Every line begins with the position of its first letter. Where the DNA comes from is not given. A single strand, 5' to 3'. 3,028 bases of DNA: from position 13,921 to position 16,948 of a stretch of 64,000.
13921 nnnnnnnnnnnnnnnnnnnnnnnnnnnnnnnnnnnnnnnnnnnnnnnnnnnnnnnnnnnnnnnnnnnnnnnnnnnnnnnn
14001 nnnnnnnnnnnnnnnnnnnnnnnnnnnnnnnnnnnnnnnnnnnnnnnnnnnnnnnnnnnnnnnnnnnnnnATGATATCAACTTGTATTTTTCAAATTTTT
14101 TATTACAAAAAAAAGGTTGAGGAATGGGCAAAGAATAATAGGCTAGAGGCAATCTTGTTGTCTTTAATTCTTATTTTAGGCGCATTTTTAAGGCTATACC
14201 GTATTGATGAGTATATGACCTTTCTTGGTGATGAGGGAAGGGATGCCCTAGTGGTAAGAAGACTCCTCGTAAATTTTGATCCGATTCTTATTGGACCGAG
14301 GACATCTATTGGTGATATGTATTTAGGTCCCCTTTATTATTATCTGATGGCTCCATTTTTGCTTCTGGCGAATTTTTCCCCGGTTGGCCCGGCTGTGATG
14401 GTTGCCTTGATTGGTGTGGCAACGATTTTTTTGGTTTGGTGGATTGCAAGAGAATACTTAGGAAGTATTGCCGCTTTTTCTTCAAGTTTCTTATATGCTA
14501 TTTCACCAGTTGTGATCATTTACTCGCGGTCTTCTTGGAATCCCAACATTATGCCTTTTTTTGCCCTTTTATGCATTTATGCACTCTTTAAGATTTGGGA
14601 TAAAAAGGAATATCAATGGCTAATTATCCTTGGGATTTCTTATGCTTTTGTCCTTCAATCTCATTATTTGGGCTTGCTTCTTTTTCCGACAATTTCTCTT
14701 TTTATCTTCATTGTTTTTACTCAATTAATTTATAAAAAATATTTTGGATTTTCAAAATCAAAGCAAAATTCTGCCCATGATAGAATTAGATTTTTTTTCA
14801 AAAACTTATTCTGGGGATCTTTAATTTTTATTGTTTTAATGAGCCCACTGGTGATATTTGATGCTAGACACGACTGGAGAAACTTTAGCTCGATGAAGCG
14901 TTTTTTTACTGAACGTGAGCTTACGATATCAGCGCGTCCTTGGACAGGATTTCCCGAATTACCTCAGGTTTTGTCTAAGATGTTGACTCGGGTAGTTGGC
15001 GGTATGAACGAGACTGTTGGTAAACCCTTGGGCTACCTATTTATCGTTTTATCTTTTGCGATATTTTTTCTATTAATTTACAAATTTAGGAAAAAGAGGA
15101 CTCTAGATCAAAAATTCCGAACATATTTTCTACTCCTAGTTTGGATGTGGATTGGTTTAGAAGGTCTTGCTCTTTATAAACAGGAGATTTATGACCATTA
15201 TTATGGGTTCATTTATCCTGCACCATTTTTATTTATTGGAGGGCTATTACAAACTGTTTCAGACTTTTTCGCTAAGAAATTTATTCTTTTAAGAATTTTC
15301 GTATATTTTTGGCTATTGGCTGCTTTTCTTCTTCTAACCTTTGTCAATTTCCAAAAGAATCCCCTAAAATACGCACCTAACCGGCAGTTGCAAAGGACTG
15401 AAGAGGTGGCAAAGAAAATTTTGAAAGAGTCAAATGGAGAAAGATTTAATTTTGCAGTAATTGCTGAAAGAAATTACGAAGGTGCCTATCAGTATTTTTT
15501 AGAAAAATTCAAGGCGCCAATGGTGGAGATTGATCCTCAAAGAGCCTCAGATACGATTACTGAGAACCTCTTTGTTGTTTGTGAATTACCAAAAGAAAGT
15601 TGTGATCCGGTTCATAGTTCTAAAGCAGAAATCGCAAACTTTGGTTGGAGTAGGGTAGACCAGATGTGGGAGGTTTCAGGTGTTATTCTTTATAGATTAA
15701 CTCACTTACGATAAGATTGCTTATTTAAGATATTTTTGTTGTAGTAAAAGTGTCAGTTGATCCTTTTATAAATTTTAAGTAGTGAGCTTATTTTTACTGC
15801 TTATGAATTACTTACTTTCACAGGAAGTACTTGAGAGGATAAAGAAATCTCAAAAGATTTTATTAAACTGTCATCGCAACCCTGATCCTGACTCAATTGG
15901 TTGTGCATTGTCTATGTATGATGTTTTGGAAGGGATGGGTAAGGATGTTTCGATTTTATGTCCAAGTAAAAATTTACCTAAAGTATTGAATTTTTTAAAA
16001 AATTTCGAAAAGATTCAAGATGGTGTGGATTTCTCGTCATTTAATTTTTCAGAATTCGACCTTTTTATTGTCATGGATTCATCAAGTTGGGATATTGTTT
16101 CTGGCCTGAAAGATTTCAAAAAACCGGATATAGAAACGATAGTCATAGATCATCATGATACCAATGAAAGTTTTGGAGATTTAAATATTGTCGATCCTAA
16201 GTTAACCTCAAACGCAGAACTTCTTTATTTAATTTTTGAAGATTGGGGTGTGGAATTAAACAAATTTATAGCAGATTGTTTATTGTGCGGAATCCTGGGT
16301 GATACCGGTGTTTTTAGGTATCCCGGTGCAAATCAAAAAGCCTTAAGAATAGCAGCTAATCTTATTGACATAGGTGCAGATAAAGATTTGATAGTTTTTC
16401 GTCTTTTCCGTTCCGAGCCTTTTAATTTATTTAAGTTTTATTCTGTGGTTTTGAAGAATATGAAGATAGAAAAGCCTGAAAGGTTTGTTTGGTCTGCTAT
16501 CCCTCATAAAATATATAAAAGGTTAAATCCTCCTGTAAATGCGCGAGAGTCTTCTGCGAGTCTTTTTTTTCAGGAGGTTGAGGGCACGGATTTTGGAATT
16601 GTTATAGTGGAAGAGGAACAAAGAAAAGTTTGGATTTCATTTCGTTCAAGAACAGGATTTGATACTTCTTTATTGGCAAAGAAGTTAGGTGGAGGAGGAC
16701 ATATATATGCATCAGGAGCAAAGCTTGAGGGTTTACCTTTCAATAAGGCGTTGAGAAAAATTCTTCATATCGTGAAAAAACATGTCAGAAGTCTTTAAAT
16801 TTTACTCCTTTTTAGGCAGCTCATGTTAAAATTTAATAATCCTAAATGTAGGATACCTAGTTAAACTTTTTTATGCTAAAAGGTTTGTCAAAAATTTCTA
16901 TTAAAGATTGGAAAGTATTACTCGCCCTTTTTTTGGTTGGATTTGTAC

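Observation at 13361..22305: Alternating GT2 / GT-C modules reminiscent of three-component (ArnC/ArnT, GtrB/GtrC) glycosylation systems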

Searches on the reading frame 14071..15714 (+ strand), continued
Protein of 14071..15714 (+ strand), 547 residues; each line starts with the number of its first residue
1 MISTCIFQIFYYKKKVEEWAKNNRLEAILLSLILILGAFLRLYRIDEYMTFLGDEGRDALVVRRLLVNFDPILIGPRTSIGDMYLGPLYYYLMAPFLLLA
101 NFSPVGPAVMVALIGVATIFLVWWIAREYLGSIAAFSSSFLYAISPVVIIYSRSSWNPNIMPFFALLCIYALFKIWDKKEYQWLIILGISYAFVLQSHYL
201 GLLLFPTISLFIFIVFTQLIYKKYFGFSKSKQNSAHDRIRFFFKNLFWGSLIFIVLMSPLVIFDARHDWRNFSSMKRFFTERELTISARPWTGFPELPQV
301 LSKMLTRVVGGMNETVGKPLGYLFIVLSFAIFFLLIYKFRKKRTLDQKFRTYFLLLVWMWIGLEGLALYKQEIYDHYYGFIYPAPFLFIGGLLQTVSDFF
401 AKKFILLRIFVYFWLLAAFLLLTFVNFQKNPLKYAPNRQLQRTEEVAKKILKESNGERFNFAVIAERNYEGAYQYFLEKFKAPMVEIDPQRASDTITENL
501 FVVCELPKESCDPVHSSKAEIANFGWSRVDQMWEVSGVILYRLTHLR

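Call 70: search_protein_representatives(protein=window:14071-15714:+)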
Query: 547 residues. Proteins with E-value up to 0.001 (for the whole library): 5888; up to 1e-10: 2250; up to 1e-30: 467. The best 150 are listed.
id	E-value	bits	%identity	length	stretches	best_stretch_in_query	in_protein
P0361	8.2e-164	563.2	53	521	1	14-546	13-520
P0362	2.0e-159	548.7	56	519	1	21-545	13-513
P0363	1.1e-154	533.1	51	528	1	9-545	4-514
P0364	7.1e-151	520.5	53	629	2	22-216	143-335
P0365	3.8e-148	511.5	52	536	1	22-545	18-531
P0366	3.9e-140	485.1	50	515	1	21-547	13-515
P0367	1.0e-135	470.5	51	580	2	25-212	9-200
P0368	3.3e-132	458.9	48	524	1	14-545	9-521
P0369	3.2e-127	442.4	49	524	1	15-545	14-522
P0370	2.4e-125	436.3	46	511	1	26-546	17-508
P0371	7.8e-125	434.6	45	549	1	15-546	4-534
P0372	1.1e-124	434.1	46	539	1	18-544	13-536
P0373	3.0e-124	432.7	46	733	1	26-546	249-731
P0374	2.8e-123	429.4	47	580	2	15-330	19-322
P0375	9.4e-120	417.8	48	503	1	13-547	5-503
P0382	6.0e-108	378.8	46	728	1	21-544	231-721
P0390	2.5e-95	337.2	41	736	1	17-544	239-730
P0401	1.9e-84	301.3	38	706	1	15-546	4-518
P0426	4.4e-73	263.8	35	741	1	15-545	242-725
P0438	1.2e-67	245.8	38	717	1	19-527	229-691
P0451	3.9e-63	230.9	38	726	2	24-526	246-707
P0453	5.1e-63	230.5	38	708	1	30-534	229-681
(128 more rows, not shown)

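Call 71: search_protein_families(library=pfam, proteins=[P0373, P0382, P0390, P0426, P0438, P0451, P0453, P0401, P0364], max_evalue=0.00001)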
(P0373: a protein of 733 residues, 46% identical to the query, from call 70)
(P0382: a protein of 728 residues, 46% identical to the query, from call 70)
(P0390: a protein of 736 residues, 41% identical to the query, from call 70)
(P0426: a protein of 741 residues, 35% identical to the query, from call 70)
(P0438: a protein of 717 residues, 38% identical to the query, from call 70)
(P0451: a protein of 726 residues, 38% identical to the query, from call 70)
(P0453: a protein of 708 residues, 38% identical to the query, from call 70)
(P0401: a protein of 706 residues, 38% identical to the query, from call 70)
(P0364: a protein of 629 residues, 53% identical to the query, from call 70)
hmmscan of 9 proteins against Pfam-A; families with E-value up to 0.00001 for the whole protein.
P0373 (733 aa): 2 families
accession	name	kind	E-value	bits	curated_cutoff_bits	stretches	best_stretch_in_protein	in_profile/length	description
PF00535.33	Glycos_transf_2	-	1e-34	120.4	23.3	1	6-171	1-167/168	Glycosyl transferase family 2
PF13231.12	PMT_2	-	1e-09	39.3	26.1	1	310-465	4-160/160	Dolichyl-phosphate-mannose-protein mannosyltransferase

P0382 (728 aa): 3 families
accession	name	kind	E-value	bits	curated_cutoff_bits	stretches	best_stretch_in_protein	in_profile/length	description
PF00535.33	Glycos_transf_2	-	5.1e-26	92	23.3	1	6-167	1-167/168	Glycosyl transferase family 2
PF13231.12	PMT_2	-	1.5e-09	38.7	26.1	1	297-458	4-159/160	Dolichyl-phosphate-mannose-protein mannosyltransferase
PF02366.24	PMT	-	5.1e-06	26.7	22.7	1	308-459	76-233/245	Dolichyl-phosphate-mannose-protein mannosyltransferase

P0390 (736 aa): 1 family
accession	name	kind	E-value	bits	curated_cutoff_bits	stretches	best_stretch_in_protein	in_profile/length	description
PF13231.12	PMT_2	-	6e-14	53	26.1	1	309-463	4-160/160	Dolichyl-phosphate-mannose-protein mannosyltransferase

P0426 (741 aa): 4 families
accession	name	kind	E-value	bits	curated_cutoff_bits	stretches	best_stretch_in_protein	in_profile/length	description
PF00535.33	Glycos_transf_2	-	4.1e-28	98.9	23.3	1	8-168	1-166/168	Glycosyl transferase family 2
PF13231.12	PMT_2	-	9.2e-10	39.4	26.1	1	314-468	4-159/160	Dolichyl-phosphate-mannose-protein mannosyltransferase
PF10111.15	Glyco_tranf_2_2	-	5.9e-07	29.7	27.3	1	23-111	19-104/276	Glycosyltransferase like family 2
PF13641.12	Glyco_tranf_2_3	-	1.2e-06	29.2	27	1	5-109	2-107/230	Glycosyltransferase like family 2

P0438 (717 aa): 3 families
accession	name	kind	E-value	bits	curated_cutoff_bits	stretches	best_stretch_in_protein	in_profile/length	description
PF00535.33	Glycos_transf_2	-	6.1e-31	108.1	23.3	1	8-170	1-168/168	Glycosyl transferase family 2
PF13231.12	PMT_2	-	4.9e-13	50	26.1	1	297-451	4-159/160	Dolichyl-phosphate-mannose-protein mannosyltransferase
PF10111.15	Glyco_tranf_2_2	-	1.7e-07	31.4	27.3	1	8-112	1-102/276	Glycosyltransferase like family 2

P0451 (726 aa): 3 families
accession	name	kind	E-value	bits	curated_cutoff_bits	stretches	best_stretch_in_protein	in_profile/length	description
PF00535.33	Glycos_transf_2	-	4.1e-29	102.1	23.3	1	13-174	1-167/168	Glycosyl transferase family 2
PF13231.12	PMT_2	-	7.3e-08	33.2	26.1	1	307-467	4-159/160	Dolichyl-phosphate-mannose-protein mannosyltransferase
PF10111.15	Glyco_tranf_2_2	-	1.2e-06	28.7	27.3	1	13-109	1-94/276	Glycosyltransferase like family 2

P0453 (708 aa): 5 families
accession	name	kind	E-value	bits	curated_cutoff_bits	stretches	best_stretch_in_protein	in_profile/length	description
PF00535.33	Glycos_transf_2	-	9.1e-31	107.5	23.3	1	2-161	5-168/168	Glycosyl transferase family 2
PF10111.15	Glyco_tranf_2_2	-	7e-10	39.3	27.3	1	13-101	14-103/276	Glycosyltransferase like family 2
PF13231.12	PMT_2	-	6.6e-09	36.6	26.1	1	303-437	23-159/160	Dolichyl-phosphate-mannose-protein mannosyltransferase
PF02366.24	PMT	-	1.5e-08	35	22.7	1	288-397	68-185/245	Dolichyl-phosphate-mannose-protein mannosyltransferase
PF13641.12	Glyco_tranf_2_3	-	2.1e-06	28.4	27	1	2-90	8-97/230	Glycosyltransferase like family 2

P0401 (706 aa): 1 family
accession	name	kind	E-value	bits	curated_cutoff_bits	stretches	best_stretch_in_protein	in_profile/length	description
PF13231.12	PMT_2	-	1.6e-13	51.6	26.1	1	75-221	4-146/160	Dolichyl-phosphate-mannose-protein mannosyltransferase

P0364 (629 aa): 1 family
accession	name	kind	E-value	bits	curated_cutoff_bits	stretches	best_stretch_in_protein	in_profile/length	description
PF13231.12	PMT_2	-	6.1e-11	43.2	26.1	1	208-358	4-158/160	Dolichyl-phosphate-mannose-protein mannosyltransferase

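Call 72: list_cluster_members(proteins=[P0001, P0373])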
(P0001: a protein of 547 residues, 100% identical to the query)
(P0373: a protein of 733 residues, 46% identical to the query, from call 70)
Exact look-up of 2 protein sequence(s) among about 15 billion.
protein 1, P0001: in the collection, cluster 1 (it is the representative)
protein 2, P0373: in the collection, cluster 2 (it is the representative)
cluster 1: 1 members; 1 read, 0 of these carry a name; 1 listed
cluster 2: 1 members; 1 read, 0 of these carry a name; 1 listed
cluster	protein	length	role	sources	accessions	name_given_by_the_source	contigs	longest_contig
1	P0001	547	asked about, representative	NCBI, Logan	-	-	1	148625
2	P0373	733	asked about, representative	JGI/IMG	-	-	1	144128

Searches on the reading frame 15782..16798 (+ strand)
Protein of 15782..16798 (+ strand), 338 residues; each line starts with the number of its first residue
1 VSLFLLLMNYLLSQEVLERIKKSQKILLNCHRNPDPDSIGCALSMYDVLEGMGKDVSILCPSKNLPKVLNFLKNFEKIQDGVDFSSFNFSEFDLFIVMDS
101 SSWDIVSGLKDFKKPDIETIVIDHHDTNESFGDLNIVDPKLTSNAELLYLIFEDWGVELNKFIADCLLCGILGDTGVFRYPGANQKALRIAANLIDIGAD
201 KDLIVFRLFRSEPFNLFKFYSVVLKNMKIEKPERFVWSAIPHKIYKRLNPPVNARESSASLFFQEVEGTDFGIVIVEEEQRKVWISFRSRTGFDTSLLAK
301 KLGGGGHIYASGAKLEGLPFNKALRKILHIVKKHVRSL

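Call 4: search_protein_families(library=pfam, proteins=[window:15782-16798:+], max_evalue=0.01)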
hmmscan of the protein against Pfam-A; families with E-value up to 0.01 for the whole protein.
window:15782-16798:+ (338 aa): 2 families
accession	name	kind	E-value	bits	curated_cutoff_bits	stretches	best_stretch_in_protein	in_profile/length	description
PF01368.27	DHH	-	4.8e-19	69.3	28.1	1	25-171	1-125/125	DHH family, N-terminal domain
PF02272.25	DHHA1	-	1.4e-08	35.6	25.9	1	271-332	33-97/102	DHHA1 domain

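Call 6: search_protein_families(library=ncbifam, proteins=[window:15782-16798:+], max_evalue=0.001)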
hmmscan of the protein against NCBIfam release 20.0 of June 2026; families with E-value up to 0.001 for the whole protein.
window:15782-16798:+ (338 aa): 11 families
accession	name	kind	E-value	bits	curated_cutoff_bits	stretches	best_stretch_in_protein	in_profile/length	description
NF053633.1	OlncasPapPhNrnA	equivalog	1.6e-23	83.1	350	1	14-317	7-300/317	bifunctional oligoribonuclease/PAP phosphatase NrnA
NF011110.0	PRK14538.1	equivalog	9e-18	63.8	707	1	13-332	357-679/838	putative bifunctional signaling protein/50S ribosomal protein L9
NF003877.0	PRK05427.1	equivalog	7.9e-10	38.6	283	1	24-197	2-171/308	manganese-dependent inorganic pyrophosphatase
NF011443.0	PRK14869.1-5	equivalog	9.4e-10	37.5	335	1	121-198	331-410/546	putative manganese-dependent inorganic diphosphatase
NF041569.1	A-tRNAntase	equivalog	9.1e-08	30.8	1440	1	71-333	44-303/880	A-adding tRNA nucleotidyltransferase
NF011440.0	PRK14869.1-2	equivalog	1.2e-07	30.8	746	1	121-197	325-403/541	putative manganese-dependent inorganic diphosphatase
NF011445.0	PRK14869.2-1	equivalog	5.7e-07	28.3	483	1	121-194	332-407/548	putative manganese-dependent inorganic diphosphatase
NF011449.0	PRK14869.2-5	equivalog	9.2e-07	28.3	411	1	121-198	232-311/451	putative manganese-dependent inorganic diphosphatase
NF011442.0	PRK14869.1-4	equivalog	5.6e-05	21.8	400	0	138-197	349-408/543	putative manganese-dependent inorganic diphosphatase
TIGR00644.1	recJ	equivalog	0.00041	18.8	396.9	1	88-143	108-163/546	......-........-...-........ exonuclease RecJ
NF011448.0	PRK14869.2-4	equivalog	0.00068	18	562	0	121-185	346-413/563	putative manganese-dependent inorganic diphosphatase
